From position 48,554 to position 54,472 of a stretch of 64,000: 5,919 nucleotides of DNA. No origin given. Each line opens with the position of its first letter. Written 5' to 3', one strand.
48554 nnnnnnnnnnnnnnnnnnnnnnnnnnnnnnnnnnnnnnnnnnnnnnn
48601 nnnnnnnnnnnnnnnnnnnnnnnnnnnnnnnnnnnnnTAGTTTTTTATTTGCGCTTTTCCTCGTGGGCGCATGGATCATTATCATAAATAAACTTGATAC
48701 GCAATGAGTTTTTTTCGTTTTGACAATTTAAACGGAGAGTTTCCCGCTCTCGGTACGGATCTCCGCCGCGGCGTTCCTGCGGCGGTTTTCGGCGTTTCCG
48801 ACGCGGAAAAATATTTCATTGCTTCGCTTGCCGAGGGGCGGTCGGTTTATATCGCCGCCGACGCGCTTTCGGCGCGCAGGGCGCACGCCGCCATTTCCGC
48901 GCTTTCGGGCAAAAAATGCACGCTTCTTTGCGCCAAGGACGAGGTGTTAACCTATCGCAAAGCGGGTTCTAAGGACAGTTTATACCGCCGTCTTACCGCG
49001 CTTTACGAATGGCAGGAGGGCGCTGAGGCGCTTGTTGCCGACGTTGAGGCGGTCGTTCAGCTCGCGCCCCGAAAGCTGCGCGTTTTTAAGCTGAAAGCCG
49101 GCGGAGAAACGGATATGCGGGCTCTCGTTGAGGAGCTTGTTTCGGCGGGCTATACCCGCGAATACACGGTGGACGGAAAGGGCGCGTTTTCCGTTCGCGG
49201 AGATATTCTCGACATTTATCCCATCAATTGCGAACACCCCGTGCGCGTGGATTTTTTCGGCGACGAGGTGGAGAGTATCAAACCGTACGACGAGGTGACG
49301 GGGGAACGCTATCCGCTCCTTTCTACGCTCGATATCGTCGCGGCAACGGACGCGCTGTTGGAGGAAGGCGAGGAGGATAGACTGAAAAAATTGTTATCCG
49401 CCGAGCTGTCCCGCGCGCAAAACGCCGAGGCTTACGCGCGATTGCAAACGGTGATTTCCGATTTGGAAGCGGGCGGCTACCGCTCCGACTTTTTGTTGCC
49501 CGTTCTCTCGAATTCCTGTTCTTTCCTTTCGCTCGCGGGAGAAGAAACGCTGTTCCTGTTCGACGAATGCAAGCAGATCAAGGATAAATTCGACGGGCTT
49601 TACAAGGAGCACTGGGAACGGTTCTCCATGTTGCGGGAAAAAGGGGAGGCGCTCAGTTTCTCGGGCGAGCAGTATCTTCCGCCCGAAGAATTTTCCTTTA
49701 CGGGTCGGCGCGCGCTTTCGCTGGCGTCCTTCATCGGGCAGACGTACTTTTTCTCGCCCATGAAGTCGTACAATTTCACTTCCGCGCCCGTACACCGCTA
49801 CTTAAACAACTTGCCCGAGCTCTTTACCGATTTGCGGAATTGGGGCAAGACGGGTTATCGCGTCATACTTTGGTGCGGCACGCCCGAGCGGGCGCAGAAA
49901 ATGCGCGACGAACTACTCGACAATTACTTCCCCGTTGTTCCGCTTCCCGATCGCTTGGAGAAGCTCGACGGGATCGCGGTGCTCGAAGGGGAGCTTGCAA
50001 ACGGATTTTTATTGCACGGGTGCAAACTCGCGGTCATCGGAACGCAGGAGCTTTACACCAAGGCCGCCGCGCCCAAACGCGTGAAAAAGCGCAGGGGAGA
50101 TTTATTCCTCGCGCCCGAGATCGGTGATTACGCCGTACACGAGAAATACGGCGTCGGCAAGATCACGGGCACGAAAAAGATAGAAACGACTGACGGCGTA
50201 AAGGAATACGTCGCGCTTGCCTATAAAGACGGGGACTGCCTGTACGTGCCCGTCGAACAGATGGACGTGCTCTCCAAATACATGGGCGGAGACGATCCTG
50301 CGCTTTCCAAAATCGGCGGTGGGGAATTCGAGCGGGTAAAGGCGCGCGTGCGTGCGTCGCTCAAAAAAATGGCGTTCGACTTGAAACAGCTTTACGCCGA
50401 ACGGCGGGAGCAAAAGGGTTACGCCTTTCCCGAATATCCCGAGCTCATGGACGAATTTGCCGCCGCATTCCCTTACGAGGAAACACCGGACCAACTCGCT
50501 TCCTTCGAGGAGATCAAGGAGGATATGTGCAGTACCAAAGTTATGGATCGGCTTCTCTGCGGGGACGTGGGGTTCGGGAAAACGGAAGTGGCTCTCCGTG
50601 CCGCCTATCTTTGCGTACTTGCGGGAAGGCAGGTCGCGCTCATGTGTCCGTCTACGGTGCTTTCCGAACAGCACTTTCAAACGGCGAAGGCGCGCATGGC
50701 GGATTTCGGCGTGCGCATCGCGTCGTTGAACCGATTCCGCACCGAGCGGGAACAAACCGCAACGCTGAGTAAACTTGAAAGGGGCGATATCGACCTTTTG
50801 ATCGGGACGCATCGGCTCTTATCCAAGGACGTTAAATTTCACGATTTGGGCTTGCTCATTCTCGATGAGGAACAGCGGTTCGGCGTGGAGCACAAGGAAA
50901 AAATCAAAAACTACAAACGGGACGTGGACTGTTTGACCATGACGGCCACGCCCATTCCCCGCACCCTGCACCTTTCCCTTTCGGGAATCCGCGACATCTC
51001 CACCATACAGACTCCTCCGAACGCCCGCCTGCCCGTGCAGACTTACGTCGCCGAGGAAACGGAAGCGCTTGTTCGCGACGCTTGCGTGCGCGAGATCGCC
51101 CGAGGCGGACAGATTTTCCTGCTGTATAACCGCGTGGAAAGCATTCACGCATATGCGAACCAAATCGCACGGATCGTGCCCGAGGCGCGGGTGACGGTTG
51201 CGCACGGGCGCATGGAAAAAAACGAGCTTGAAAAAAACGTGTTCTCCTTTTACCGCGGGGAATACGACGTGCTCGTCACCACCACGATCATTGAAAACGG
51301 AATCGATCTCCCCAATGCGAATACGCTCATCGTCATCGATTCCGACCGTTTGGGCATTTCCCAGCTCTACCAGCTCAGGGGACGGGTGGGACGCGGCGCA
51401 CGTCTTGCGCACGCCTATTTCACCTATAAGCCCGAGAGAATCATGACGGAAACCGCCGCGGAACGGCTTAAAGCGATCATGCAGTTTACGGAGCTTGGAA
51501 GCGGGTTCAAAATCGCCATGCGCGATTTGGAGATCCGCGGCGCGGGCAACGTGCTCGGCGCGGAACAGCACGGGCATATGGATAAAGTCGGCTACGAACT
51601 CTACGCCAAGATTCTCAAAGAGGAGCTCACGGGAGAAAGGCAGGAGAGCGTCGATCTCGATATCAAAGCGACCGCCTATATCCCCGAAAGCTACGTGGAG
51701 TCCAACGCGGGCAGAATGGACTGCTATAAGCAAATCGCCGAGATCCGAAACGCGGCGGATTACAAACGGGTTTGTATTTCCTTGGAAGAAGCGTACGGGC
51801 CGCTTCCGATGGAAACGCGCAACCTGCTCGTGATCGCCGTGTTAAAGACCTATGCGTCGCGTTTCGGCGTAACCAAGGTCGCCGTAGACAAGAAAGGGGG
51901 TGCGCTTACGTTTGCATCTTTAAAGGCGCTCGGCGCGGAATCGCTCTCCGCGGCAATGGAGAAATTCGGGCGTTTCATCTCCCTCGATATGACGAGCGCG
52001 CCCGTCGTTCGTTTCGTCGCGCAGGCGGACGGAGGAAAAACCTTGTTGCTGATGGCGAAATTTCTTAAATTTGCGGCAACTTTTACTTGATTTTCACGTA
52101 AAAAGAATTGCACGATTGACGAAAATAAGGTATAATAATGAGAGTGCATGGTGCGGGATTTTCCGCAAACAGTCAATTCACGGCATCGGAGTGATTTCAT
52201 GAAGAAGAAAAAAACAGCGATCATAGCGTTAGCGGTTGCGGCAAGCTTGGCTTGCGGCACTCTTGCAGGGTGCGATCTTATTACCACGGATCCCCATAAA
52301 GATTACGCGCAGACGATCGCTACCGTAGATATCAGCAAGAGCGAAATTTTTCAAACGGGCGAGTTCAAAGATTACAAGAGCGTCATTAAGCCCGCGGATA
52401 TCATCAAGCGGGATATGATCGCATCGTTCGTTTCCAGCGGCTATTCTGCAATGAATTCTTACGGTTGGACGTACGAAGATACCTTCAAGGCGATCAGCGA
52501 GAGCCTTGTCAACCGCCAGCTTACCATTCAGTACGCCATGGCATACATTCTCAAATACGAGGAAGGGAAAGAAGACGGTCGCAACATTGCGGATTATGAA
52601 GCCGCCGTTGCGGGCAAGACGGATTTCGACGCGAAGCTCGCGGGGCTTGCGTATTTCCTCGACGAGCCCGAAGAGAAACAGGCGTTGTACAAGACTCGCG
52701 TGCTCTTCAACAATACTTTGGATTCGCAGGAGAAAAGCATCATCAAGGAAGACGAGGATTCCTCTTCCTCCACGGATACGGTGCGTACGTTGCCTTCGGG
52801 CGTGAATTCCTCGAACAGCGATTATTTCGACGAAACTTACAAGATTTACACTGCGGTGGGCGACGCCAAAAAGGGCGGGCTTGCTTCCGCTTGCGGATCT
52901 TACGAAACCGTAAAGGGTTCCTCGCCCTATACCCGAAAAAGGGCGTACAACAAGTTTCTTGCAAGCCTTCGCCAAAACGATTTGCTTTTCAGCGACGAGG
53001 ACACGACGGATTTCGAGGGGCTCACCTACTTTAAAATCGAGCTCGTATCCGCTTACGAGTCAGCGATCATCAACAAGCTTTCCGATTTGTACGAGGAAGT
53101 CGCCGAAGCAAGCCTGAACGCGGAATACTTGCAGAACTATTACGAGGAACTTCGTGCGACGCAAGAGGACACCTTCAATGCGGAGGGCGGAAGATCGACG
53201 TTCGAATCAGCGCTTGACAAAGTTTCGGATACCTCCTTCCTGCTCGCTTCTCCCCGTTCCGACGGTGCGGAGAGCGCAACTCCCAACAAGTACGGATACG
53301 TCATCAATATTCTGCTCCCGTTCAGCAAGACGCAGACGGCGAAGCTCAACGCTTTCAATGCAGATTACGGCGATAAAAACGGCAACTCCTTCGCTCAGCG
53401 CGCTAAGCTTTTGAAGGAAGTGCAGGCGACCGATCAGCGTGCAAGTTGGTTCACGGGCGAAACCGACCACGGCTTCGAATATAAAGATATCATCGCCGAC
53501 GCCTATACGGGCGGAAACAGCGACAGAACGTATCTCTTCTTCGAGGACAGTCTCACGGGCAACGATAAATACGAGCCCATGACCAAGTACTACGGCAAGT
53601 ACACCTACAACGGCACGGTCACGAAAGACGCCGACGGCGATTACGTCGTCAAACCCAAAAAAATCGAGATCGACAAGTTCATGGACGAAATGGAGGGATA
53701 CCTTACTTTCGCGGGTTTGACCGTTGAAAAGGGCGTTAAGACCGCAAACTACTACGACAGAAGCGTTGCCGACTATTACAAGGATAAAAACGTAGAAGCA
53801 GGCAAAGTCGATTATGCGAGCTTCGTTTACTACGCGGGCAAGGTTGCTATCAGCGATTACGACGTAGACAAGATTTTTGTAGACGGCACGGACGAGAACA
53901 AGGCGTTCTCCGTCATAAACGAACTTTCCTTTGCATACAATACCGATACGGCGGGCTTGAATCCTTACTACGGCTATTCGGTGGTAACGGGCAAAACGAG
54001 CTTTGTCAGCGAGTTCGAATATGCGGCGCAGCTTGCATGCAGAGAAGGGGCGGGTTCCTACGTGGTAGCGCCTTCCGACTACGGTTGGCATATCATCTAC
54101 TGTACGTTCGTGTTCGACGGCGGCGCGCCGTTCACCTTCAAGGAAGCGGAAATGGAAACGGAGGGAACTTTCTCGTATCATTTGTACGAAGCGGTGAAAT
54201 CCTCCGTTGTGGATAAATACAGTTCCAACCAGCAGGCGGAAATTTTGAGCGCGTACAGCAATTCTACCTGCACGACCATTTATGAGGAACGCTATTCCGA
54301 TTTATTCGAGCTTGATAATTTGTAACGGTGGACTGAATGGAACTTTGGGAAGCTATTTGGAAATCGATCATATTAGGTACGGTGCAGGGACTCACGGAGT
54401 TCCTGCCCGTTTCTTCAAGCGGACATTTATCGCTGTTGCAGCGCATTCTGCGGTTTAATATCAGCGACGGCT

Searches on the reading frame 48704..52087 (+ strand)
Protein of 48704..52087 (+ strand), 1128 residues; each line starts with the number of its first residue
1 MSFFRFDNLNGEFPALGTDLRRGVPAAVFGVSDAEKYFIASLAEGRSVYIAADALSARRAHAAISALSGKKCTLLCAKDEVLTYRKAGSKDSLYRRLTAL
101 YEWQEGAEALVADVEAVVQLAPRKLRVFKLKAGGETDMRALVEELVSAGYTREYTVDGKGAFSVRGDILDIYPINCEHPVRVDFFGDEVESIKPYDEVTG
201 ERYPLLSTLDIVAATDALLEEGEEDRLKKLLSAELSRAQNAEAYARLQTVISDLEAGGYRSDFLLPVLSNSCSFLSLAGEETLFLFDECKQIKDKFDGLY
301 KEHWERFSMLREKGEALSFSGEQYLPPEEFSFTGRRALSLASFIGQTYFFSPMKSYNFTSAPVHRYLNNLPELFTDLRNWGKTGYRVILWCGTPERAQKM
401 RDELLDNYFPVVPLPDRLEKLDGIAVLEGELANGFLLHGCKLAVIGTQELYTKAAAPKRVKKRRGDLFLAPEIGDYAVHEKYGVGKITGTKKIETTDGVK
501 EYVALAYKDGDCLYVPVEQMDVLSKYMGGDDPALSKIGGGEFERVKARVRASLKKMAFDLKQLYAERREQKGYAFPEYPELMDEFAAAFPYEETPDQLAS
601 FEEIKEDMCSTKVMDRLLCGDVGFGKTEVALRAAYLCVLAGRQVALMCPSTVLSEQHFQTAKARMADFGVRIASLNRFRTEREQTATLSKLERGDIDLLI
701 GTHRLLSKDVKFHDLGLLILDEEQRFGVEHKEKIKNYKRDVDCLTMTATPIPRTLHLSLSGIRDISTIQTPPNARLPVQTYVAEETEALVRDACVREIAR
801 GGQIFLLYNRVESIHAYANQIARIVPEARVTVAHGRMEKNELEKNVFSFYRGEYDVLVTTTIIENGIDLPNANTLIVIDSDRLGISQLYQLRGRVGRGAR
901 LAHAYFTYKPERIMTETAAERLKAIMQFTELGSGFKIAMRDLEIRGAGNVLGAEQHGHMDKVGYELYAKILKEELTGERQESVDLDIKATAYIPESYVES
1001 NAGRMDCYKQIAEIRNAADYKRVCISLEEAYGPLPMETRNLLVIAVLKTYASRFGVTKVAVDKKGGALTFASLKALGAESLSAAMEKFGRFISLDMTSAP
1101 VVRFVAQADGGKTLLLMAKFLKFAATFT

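Call 22: search_protein_families(library=pfam, proteins=[window:48704-52087:+], max_evalue=0.001)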
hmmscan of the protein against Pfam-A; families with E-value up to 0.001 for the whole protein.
window:48704-52087:+ (1128 aa): 7 families
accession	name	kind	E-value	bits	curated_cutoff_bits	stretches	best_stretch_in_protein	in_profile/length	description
PF17757.6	UvrB_inter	-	1.1e-22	80.3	22.9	1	129-215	2-89/91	UvrB interaction domain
PF00271.37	Helicase_C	-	1.3e-21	77.3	23.5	1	796-897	8-108/110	Helicase conserved C-terminal domain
PF00270.35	DEAD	-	3.4e-21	76.1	26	1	594-754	1-163/167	DEAD/DEAH box helicase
PF03461.20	TRCF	-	3e-20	72.8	25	1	988-1073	2-87/95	TRCF domain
PF02559.22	CarD_TRCF_RID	-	6.4e-17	61.8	23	1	472-527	2-57/57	CarD-like/TRCF RID domain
PF04851.21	ResIII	-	1.9e-05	25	22.5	1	617-750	27-162/164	Type III restriction enzyme, res subunit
PF22590.2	Cas3-like_C_2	-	5.7e-05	23.8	27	1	801-898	2-104/106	CRISPR-associated nuclease/helicase Cas3, C-terminal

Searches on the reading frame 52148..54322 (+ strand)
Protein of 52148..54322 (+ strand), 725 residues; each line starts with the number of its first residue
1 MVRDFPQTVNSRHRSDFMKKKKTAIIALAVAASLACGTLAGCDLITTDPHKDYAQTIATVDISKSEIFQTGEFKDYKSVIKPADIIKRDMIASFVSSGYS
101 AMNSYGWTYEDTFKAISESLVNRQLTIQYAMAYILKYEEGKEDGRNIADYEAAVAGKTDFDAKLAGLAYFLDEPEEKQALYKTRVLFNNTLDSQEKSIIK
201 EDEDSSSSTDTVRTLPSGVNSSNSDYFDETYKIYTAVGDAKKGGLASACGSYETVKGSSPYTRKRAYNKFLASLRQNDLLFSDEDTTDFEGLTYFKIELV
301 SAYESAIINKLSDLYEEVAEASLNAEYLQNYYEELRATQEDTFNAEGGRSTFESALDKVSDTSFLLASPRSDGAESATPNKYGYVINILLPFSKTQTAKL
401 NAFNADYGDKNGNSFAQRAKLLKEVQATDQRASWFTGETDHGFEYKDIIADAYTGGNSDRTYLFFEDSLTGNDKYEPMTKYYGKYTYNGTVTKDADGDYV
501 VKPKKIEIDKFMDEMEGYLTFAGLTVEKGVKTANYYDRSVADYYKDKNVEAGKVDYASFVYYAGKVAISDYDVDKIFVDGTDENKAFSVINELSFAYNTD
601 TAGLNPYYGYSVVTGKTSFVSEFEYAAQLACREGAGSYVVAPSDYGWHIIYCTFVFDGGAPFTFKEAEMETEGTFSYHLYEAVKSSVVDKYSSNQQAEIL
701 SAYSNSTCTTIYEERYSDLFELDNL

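Call 22: search_protein_families(library=pfam, proteins=[window:52148-54322:+], max_evalue=0.001)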
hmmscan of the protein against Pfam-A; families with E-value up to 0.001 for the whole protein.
window:52148-54322:+ (725 aa): 1 family
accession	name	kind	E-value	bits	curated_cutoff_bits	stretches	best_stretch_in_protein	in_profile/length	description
PF09610.15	Myco_arth_vir_N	-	0.00072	20.2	22.4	1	17-36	3-22/32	Mycoplasma virulence signal region (Myco_arth_vir_N)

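Call 91: search_protein_families(library=pfam, proteins=[window:52148-54322:+], max_evalue=0.01)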
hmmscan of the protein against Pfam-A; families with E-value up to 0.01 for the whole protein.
window:52148-54322:+ (725 aa): 1 family
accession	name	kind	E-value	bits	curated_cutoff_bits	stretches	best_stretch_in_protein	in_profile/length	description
PF09610.15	Myco_arth_vir_N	-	0.00072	20.2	22.4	1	17-36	3-22/32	Mycoplasma virulence signal region (Myco_arth_vir_N)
